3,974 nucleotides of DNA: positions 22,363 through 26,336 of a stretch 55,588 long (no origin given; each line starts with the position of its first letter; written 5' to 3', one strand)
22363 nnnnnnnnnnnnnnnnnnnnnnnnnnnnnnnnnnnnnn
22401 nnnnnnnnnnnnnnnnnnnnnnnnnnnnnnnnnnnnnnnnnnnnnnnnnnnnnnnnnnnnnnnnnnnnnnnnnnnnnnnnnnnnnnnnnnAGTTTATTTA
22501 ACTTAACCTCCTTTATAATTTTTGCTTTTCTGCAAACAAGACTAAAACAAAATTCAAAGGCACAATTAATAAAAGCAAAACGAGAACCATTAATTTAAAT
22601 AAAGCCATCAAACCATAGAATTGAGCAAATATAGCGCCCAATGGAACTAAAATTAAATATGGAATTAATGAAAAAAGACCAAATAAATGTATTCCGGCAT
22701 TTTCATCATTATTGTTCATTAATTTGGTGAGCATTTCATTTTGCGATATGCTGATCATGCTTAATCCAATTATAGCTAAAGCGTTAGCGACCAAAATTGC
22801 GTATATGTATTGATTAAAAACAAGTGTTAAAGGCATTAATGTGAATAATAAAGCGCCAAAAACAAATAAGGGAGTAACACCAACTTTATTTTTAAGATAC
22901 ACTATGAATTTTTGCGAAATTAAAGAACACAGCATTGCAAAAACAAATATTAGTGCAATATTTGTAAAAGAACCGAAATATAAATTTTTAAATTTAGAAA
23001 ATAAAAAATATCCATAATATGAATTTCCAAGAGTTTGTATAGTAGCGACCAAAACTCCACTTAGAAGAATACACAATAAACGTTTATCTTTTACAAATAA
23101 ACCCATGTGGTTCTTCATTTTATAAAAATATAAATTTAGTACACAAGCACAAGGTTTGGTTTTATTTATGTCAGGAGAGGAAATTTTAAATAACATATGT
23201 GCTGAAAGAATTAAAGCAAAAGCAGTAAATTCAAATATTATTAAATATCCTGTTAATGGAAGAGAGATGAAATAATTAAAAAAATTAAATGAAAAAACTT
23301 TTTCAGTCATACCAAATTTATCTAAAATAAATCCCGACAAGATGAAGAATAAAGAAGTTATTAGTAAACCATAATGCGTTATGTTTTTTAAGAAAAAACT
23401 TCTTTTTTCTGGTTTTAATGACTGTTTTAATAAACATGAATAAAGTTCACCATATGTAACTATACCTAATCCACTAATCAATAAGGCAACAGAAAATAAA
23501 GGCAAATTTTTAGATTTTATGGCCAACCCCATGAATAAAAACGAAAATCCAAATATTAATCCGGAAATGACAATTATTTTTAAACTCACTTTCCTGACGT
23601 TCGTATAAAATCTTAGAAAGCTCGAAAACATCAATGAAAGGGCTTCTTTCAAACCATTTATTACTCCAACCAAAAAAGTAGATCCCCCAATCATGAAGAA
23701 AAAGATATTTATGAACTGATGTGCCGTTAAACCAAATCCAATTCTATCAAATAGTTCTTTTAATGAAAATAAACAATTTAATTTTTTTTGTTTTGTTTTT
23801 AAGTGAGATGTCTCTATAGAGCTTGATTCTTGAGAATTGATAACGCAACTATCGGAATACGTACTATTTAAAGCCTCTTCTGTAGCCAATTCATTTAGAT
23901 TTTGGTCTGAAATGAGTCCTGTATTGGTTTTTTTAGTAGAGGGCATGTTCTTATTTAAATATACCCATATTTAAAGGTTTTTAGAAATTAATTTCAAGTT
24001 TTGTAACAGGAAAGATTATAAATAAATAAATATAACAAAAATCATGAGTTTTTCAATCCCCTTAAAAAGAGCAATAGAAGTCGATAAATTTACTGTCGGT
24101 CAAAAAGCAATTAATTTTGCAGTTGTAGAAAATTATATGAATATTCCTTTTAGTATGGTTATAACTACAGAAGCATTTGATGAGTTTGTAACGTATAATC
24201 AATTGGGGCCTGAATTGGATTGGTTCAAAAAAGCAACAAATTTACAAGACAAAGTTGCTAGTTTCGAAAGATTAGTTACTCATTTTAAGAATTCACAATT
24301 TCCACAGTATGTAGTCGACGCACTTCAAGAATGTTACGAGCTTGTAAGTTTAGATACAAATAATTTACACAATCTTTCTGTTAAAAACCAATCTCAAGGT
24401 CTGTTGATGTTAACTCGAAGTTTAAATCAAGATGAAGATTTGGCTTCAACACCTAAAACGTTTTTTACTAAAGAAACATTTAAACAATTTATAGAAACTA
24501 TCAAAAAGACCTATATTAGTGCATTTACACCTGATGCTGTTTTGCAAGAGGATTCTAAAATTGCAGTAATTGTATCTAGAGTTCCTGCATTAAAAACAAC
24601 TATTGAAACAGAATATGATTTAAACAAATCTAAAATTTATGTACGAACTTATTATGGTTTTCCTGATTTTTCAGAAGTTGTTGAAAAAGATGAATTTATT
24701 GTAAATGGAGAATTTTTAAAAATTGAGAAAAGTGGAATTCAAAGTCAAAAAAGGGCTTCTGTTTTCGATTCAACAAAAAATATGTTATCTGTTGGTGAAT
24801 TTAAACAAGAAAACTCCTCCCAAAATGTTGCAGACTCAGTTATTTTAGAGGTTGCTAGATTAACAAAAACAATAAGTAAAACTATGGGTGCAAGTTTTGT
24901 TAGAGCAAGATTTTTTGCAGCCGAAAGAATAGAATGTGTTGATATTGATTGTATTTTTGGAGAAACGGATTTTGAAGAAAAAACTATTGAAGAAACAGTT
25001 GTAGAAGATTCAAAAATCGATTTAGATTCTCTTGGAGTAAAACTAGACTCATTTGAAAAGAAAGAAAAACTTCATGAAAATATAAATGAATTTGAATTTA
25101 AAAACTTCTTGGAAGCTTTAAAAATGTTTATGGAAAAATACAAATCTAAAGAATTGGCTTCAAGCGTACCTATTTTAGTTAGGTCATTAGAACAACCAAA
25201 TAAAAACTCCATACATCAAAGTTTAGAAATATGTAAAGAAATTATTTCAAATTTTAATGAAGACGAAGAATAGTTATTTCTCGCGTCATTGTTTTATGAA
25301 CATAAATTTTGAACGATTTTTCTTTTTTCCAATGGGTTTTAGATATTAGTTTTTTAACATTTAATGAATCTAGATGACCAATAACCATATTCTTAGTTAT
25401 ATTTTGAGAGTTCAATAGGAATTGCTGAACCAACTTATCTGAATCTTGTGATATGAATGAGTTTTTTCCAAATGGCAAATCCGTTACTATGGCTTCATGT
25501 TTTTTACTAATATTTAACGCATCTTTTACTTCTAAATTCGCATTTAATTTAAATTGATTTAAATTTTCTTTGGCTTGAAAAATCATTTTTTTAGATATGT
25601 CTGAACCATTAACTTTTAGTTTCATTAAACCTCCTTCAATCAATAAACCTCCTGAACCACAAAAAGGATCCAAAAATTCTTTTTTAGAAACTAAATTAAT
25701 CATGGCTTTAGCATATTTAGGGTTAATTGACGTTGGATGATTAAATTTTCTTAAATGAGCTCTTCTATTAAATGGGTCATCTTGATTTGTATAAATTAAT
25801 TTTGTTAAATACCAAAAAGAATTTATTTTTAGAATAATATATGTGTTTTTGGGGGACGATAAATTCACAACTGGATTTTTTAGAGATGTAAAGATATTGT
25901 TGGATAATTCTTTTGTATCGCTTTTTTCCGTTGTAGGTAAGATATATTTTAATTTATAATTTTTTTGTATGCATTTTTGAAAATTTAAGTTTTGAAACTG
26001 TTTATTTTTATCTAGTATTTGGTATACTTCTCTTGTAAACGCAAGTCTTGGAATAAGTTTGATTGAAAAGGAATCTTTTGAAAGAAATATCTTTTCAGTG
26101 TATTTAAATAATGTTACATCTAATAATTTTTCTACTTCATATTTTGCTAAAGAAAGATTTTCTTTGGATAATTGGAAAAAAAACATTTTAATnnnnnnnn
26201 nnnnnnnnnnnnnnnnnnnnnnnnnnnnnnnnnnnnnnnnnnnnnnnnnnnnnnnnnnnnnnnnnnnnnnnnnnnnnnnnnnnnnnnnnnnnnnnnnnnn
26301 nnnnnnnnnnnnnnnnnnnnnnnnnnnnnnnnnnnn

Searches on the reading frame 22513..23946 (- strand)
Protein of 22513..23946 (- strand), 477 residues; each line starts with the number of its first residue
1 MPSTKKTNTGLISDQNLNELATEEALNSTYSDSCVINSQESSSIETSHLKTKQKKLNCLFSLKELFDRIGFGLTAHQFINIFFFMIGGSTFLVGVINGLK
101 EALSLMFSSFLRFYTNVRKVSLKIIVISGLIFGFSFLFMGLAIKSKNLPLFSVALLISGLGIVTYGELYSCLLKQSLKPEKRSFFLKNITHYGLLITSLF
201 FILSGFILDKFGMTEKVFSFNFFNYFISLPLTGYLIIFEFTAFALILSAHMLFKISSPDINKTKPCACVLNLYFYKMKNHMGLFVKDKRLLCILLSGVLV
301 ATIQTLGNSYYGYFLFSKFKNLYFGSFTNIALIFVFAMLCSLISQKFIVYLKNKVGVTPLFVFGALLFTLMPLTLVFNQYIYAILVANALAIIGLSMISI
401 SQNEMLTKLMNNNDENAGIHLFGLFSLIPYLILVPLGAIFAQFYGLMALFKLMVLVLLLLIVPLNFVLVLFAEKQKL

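Call 10: search_protein_families(library=pfam, max_evalue=0.001, proteins=[window:22513-23946:-])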
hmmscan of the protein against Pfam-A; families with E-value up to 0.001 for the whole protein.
window:22513-23946:- (477 aa): 1 family
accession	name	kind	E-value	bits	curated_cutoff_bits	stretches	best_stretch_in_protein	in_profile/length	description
PF07690.21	MFS_1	-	3.2e-08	33.3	33.4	1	299-471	3-172/347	Major Facilitator Superfamily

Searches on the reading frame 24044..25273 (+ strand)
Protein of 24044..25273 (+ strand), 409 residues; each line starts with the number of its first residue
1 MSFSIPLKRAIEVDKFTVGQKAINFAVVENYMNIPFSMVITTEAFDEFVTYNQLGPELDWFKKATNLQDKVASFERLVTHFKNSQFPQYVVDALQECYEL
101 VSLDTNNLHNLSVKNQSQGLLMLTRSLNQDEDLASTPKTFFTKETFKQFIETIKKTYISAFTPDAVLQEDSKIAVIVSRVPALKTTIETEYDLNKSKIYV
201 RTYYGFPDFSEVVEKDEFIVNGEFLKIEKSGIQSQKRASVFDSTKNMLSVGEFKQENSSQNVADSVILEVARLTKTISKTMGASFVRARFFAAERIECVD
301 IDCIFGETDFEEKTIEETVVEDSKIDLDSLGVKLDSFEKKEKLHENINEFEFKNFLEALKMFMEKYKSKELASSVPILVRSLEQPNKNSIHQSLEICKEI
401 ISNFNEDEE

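Call 10: search_protein_families(library=pfam, max_evalue=0.001, proteins=[window:24044-25273:+])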
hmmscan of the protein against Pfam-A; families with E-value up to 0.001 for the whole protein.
window:24044-25273:+ (409 aa): 1 family
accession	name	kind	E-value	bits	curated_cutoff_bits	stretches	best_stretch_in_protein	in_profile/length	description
PF01326.24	PPDK_N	-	5.2e-15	56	27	1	17-282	3-285/328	Pyruvate phosphate dikinase, AMP/ATP-binding domain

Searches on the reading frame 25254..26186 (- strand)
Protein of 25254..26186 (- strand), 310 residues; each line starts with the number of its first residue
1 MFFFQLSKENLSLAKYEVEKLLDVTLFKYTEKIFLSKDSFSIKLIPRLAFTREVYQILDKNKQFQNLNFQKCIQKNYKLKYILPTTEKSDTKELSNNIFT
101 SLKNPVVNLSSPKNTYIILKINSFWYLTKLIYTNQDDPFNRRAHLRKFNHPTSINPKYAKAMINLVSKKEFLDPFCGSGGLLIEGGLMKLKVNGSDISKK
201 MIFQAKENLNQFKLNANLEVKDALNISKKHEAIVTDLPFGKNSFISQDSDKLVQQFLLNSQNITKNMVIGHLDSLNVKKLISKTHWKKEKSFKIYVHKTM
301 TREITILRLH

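Call 10: search_protein_families(library=pfam, max_evalue=0.001, proteins=[window:25254-26186:-])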
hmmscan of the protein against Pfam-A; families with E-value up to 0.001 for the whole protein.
window:25254-26186:- (310 aa): 6 families
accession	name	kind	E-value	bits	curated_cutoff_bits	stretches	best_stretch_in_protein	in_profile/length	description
PF01170.24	UPF0020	-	6.7e-23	81.8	22.3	1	145-301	3-196/197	RMKL-like, methyltransferase domain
PF01555.25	N6_N4_Mtase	-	2.2e-06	28.2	26.7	1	23-206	76-220/221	DNA methylase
PF11599.14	AviRa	-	2.2e-06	27.8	25.7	0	170-210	54-98/232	RRNA methyltransferase AviRa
PF13847.12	Methyltransf_31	-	3.6e-06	27.2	27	1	167-229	3-69/145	Methyltransferase domain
PF03602.21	Cons_hypoth95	-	2e-05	24.7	24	1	165-263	39-147/182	Conserved hypothetical protein 95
PF13649.12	Methyltransf_25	-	0.0001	23.4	27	1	172-230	2-62/97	Methyltransferase domain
